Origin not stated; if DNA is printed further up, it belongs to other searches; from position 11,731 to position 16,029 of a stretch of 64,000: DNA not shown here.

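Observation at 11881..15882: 1333-aa secreted protein with an M23 peptidase, PA14 and tandemly duplicated DUF2341-LamG module, carrying an internal ~1 kb DNA tandem duplication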

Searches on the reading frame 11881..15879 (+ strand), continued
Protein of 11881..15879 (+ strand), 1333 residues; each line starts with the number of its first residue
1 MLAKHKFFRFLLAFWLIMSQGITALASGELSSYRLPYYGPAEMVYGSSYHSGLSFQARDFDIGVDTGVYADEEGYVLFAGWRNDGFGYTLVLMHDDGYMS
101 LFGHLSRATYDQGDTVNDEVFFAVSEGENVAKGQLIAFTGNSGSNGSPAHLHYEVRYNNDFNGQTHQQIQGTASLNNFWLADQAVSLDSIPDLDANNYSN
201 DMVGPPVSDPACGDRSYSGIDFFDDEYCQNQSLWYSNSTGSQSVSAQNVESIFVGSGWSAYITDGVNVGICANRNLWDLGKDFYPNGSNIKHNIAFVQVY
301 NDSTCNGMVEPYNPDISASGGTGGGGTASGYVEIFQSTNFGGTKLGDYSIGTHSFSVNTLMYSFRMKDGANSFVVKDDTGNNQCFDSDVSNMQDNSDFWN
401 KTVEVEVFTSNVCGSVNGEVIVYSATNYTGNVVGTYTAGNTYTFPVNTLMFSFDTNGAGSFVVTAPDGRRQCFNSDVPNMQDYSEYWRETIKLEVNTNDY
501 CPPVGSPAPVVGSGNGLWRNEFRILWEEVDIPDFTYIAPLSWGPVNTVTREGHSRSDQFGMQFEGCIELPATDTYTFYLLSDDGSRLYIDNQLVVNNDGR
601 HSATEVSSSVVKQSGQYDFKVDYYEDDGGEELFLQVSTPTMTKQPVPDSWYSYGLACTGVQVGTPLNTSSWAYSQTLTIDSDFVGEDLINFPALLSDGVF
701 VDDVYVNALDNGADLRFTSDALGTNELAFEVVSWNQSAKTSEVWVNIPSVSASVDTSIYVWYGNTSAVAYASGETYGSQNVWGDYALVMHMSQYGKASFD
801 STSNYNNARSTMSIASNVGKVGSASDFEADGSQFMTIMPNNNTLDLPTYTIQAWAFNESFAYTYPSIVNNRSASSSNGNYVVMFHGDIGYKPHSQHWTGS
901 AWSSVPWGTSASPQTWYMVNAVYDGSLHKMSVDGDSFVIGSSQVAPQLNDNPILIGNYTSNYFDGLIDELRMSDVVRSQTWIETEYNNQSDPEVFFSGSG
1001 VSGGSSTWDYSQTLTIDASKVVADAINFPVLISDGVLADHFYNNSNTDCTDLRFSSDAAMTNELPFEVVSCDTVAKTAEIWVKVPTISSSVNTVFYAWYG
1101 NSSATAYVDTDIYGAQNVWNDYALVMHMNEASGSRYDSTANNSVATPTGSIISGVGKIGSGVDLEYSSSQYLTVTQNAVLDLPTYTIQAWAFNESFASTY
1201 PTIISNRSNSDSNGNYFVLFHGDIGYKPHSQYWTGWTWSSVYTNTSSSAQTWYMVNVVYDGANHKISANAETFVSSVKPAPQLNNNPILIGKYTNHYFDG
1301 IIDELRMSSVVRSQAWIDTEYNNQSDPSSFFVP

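Call 26: list_cluster_members(proteins=[window:11881-15879:+, window:21947-23161:+, window:42864-44837:-, window:61239-63269:+, window:16277-18406:+, window:9312-10526:+])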
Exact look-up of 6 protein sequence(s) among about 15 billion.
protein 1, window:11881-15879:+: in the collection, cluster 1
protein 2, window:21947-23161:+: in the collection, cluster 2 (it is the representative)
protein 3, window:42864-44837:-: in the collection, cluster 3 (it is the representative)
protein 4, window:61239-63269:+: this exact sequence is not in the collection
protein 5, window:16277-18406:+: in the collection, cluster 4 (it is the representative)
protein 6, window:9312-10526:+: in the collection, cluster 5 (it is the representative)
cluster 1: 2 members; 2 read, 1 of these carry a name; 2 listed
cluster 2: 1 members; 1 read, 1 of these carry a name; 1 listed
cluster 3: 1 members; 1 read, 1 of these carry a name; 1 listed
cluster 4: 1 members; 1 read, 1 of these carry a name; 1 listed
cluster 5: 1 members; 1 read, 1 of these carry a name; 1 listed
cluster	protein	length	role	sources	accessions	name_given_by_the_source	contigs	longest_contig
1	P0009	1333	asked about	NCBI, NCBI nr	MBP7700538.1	DUF2341 domain-containing protein [Candidatus Woesebacteria bacterium]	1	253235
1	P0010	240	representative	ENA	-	-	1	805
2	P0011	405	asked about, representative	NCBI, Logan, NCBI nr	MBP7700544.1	DegT/DnrJ/EryC1/StrS family aminotransferase [Candidatus Woesebacteria bacterium]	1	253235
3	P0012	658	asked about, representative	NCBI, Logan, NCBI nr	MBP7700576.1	hypothetical protein KA111_00780 [Candidatus Woesebacteria bacterium] | hypothetical protein [Candidatus Woesebacteria bacterium]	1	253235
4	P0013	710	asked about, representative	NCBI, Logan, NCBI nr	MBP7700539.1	hypothetical protein KA111_00595 [Candidatus Woesebacteria bacterium] | hypothetical protein [Candidatus Woesebacteria bacterium]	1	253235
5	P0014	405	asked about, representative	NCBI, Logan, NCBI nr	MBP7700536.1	hypothetical protein KA111_00580 [Candidatus Woesebacteria bacterium] | hypothetical protein [Candidatus Woesebacteria bacterium]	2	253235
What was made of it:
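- The sequence comes from a metagenome-assembled genome (call 26).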

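Call 76: find_encoding_contigs(protein=P0006, flank=10000, max_places=1)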
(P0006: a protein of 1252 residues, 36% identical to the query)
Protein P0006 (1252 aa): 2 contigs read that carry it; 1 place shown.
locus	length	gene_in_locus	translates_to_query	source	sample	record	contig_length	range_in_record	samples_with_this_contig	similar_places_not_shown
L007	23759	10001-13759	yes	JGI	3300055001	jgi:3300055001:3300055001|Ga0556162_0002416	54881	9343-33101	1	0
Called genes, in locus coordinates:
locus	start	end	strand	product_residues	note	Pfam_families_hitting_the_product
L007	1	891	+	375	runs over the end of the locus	-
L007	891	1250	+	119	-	-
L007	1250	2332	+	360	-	PF03864:Phage_cap_E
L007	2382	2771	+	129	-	PF02037:SAP, PF18953:SAP_new25 (weak)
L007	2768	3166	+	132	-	-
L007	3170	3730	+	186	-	-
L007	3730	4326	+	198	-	-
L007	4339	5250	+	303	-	-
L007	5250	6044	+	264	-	-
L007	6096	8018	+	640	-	PF10145:PhageMin_Tail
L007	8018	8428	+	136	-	-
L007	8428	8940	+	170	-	-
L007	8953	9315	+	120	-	-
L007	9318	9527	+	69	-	-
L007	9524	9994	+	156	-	-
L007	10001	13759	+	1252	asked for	PF10102:DUF2341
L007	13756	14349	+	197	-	-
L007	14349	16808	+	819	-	-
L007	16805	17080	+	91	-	-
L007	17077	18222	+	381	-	-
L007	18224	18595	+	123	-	-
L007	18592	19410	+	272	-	PF01471:PG_binding_1, PF01464:SLT (weak)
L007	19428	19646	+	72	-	-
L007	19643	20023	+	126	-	-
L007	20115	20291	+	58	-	-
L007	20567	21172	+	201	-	-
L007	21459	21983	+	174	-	-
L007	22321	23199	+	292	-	PF09588:YqaJ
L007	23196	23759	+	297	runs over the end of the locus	-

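Call 80: search_dna_similar(query=window:11881-15879:+, collection=phages, mode=protein, max_rows=12)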
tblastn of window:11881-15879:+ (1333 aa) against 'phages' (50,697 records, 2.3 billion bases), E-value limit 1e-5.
Records with a match: 12; places in all: 12; records where one place covers at least 80% of the query: 0.
Best place of each record, by identity: <60% 12.
By first word of the organism name: Bacteriophage 10; Arthrobacter 1; Desulfofustis 1.
By host as written in the record: - 11; Arthrobacter globiformis B-2979 1.
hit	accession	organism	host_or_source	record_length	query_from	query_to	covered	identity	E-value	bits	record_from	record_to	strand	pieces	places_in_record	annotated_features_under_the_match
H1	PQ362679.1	Arthrobacter phage CabbageMan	Arthrobacter globiformis B-2979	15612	25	208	14%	26.9%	4e-6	58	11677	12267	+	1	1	14: endolysin | 13: hypothetical protein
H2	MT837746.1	Bacteriophage sp.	human fecal samples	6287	22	158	10%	33.3%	2e-9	69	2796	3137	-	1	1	record has no annotation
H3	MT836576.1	Bacteriophage sp.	human fecal samples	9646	30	157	10%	30.8%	8e-7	60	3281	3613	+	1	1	record has no annotation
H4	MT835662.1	Bacteriophage sp.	human fecal samples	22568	58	160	8%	38.1%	4e-9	67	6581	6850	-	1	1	record has no annotation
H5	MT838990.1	Bacteriophage sp.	human fecal samples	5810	48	155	8%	36.1%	1e-9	69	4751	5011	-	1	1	record has no annotation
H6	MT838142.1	Bacteriophage sp.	human fecal samples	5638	47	158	8%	34.8%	5e-9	67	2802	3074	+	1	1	record has no annotation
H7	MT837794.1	Bacteriophage sp.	human fecal samples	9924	46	159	9%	33.6%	2e-6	59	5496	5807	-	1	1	record has no annotation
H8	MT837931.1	Bacteriophage sp.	human fecal samples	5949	35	161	10%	29.8%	5e-6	57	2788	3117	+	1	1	record has no annotation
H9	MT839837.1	Bacteriophage sp.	human fecal samples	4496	35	161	10%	29.0%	2e-6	58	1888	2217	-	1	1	record has no annotation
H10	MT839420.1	Bacteriophage sp.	human fecal samples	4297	47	161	9%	29.4%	7e-6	57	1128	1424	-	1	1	record has no annotation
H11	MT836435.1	Bacteriophage sp.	human fecal samples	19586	559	653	7%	34.7%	7e-9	67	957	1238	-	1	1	record has no annotation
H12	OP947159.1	Desulfofustis phage LS06-2018-MD02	-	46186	665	784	9%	26.8%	7e-6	57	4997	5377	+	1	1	virion structural protein | hypothetical protein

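Call 88: search_protein_families(library=ncbifam, proteins=[window:11881-15879:+, P0001], max_evalue=0.01)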
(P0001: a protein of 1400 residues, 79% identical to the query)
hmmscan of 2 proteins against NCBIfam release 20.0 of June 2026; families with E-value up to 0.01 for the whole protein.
window:11881-15879:+ (1333 aa): 9 families
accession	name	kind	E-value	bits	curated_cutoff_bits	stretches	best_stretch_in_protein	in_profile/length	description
NF052530.1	Heli_ShapePgp3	exception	7.4e-08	31.8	300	1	47-159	164-255/270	peptidoglycan metallopeptidase Pgp3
NF041208.1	celldiv_DipM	equivalog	8.8e-08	31.8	740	1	30-159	295-408/419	cell division endopeptidase DipM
NF008644.1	PRK11637.1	equivalog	4.7e-07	29.1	270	1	40-157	271-372/385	murein hydrolase activator EnvC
NF040883.1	amid_act_ActS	equivalog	5.6e-06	25.8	375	1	66-158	147-223/242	amidase activator ActS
NF008652.0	PRK11649.1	equivalog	2.4e-05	23.2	341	1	57-160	315-402/439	murein DD-endopeptidase MepM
NF052529.1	PG_M23_Pgp6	exception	0.0003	19.6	600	1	46-144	331-409/452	peptidoglycan metallopeptidase Pgp6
NF053825.1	PdgNdpepShyA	equivalog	0.0012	17.7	700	1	58-156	299-381/425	peptidoglycan DD-endopeptidase ShyA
NF045643.1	ImmsucRedBhcD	equivalog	0.0015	17.9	500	0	1049-1119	162-230/321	iminosuccinate reductase BhcD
NF050804.1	CellDivDipMCaul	equivalog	0.0047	15.8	900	1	66-158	539-616/634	cell division endopeptidase DipM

P0001 (1400 aa): 2 families
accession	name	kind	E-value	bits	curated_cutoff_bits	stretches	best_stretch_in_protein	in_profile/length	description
TIGR02148.1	Fibro_Slime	domain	0.00038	20.9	45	1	641-693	18-74/90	fibro-slime domain-containing protein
NF045643.1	ImmsucRedBhcD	equivalog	0.0094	15.3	500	0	1114-1188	160-232/321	iminosuccinate reductase BhcD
